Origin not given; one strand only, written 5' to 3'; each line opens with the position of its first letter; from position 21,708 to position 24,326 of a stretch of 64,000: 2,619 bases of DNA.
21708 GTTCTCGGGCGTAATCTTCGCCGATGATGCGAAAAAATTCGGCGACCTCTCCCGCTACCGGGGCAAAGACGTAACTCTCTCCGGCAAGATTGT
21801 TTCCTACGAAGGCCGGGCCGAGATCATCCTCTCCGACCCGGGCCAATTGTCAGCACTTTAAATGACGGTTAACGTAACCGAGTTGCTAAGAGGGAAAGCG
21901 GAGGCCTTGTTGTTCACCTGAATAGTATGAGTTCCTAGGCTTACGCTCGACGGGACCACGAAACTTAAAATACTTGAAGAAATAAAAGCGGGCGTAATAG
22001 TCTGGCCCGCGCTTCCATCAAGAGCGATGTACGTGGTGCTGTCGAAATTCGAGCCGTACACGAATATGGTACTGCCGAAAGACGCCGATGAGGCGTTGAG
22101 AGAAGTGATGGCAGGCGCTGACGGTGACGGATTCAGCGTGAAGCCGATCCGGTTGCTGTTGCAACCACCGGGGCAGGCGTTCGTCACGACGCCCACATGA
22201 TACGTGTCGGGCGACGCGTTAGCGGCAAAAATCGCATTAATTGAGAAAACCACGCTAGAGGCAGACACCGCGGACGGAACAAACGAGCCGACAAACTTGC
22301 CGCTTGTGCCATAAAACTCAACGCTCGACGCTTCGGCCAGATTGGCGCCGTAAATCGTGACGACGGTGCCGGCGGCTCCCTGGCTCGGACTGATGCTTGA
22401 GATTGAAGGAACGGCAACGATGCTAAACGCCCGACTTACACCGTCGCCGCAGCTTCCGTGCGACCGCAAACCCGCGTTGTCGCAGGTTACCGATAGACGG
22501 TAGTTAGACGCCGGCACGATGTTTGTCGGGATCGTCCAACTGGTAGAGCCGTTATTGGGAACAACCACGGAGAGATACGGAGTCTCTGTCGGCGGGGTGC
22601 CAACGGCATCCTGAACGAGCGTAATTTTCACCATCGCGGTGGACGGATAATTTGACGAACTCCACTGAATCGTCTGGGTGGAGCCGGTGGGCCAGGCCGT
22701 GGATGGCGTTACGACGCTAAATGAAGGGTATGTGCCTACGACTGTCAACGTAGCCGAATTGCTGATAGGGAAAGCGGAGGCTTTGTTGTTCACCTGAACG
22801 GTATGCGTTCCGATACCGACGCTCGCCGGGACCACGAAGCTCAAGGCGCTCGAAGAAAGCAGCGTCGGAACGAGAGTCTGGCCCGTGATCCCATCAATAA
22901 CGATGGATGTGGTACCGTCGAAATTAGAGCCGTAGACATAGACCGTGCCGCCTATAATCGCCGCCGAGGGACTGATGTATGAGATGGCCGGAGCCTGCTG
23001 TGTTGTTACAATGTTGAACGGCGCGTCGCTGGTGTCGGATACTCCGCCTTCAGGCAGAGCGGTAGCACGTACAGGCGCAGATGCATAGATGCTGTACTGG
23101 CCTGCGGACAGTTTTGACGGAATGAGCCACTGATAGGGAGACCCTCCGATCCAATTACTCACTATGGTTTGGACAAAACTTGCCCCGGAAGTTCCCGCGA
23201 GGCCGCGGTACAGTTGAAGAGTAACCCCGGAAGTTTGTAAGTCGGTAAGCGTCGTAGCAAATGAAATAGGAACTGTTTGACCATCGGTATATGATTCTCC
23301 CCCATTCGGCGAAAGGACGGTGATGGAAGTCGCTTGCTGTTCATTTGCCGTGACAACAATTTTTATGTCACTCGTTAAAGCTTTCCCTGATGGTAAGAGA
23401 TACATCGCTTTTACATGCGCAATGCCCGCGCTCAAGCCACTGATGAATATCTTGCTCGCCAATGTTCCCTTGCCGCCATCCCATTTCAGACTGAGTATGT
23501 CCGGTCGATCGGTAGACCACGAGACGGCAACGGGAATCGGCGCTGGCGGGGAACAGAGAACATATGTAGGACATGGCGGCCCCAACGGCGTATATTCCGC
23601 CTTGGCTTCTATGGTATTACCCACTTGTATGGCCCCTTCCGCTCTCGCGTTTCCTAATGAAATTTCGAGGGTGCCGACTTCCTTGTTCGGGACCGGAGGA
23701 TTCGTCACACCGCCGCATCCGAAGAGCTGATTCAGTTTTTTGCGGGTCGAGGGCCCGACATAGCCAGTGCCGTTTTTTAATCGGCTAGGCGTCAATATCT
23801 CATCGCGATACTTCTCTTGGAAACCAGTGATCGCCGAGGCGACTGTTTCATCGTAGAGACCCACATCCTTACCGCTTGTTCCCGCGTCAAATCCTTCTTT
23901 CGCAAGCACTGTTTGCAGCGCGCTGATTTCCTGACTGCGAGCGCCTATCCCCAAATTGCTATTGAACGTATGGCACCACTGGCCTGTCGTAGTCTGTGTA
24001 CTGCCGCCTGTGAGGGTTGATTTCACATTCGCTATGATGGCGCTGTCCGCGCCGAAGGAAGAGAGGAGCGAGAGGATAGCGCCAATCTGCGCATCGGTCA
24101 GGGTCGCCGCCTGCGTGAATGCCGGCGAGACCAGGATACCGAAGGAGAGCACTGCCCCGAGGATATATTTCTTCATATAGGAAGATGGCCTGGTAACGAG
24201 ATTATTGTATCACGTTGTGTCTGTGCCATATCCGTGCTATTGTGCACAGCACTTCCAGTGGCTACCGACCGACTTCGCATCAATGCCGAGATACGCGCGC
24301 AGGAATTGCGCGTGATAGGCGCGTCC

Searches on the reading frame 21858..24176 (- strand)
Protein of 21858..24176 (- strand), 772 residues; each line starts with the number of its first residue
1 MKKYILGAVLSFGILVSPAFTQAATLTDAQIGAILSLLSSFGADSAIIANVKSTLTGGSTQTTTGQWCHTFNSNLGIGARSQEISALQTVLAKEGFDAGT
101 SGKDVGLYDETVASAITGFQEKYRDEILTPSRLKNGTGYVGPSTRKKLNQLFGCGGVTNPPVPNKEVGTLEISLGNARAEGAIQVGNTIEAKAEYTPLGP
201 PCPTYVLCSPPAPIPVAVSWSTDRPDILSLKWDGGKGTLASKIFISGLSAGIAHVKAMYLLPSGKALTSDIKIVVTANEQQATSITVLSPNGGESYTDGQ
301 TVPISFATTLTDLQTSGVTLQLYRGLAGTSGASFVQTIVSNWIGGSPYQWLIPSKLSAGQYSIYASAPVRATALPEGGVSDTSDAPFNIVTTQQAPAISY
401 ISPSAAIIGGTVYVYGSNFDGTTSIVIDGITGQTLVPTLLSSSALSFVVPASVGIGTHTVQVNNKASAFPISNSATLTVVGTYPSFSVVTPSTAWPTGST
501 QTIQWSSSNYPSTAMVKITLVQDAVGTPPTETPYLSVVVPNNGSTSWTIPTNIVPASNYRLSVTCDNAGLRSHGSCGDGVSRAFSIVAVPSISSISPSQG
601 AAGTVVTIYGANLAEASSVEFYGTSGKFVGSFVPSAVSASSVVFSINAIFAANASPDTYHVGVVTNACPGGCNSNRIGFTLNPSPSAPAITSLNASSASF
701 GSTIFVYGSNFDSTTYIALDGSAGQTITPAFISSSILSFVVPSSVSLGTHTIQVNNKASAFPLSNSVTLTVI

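Call 18: search_protein_families(library=pfam, proteins=[window:21858-24176:-], max_evalue=0.001)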
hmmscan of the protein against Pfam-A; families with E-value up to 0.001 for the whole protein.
window:21858-24176:- (772 aa): 3 families
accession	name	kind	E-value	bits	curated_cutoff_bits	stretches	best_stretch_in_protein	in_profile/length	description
PF01833.30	TIG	-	1.8e-15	57.1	20.9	3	396-478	1-83/84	IPT/TIG domain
PF10342.15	Kre9_KNH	-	2.2e-11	44.8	24.6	1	492-564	5-76/94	Kre9/KNH-like N-terminal Ig-like domain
PF01471.23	PG_binding_1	-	4.4e-05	24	23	1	81-147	2-56/57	Putative peptidoglycan binding domain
